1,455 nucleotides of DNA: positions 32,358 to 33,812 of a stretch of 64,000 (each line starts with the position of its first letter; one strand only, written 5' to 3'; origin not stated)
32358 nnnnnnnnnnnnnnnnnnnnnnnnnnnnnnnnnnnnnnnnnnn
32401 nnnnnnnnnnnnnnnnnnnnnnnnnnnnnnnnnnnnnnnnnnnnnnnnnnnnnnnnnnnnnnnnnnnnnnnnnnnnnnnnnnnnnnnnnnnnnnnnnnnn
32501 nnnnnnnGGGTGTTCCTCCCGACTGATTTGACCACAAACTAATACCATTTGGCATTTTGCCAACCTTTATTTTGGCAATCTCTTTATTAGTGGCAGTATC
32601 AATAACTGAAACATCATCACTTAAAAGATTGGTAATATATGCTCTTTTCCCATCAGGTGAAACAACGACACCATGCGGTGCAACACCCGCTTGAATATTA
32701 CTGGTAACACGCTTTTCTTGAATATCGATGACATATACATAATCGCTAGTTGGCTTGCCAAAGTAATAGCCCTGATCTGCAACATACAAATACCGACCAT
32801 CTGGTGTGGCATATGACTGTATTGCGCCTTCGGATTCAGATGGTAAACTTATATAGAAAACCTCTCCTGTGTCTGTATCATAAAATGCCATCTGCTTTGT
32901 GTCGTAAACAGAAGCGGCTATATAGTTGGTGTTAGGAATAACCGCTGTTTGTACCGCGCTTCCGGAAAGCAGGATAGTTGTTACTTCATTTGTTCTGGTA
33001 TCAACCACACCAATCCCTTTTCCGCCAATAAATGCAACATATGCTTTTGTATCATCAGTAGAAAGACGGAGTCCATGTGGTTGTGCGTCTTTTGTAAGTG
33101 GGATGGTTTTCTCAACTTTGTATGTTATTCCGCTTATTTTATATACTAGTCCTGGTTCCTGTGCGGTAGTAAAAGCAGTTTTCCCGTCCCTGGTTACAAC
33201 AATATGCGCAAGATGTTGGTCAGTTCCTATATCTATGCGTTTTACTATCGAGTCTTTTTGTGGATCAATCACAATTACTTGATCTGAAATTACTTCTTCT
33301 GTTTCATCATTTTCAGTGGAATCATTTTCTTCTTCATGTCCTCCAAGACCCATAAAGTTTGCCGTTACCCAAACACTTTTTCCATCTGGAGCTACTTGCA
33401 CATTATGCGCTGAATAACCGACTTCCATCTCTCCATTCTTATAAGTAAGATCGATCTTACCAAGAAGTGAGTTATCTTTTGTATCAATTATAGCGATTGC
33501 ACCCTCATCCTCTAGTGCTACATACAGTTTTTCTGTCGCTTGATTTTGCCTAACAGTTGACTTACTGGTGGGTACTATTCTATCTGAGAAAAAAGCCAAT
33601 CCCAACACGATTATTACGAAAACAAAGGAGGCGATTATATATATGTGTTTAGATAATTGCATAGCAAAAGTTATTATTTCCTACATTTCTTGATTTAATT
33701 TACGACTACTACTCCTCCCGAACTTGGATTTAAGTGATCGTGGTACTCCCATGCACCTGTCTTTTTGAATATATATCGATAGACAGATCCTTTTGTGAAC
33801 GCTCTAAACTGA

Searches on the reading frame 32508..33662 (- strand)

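Call 31: search_protein_families(library=phrogs, proteins=[window:32508-33662:-], max_evalue=0.001)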
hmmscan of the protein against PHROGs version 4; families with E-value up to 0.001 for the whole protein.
window:32508-33662:- (385 aa): 1 family
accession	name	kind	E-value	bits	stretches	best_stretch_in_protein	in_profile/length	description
phrog_19989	-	unknown function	0.00036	20.9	0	232-357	80-206/331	-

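Call 34: search_protein_families(library=pfam, proteins=[window:32508-33662:-], max_evalue=0.001)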
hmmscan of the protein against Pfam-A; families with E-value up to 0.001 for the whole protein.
window:32508-33662:- (385 aa): 6 families
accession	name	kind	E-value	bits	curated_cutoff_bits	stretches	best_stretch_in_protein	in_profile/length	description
PF21783.3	YNCE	-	6.2e-08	32.8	27.1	1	309-374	266-331/339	YNCE-like beta-propeller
PF08450.18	SGL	-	2.1e-06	28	26.3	1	207-362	14-170/246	SMP-30/Gluconolactonase/LRE-like region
PF25174.1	Beta-prop_THOC3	-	3.1e-06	26.8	305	0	308-374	70-135/272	THOC3 beta-propeller domain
PF02239.22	Cytochrom_D1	-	5.7e-06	25.6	25.5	0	285-370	43-120/368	Cytochrome D1 heme domain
PF16819.11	DUF5074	-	1.5e-05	24.7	27.2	0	127-193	162-227/353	Domain of unknown function (DUF5074)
PF10282.15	Lactonase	-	2.4e-05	24.1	21.7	0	282-359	147-224/344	Lactonase, 7-bladed beta-propeller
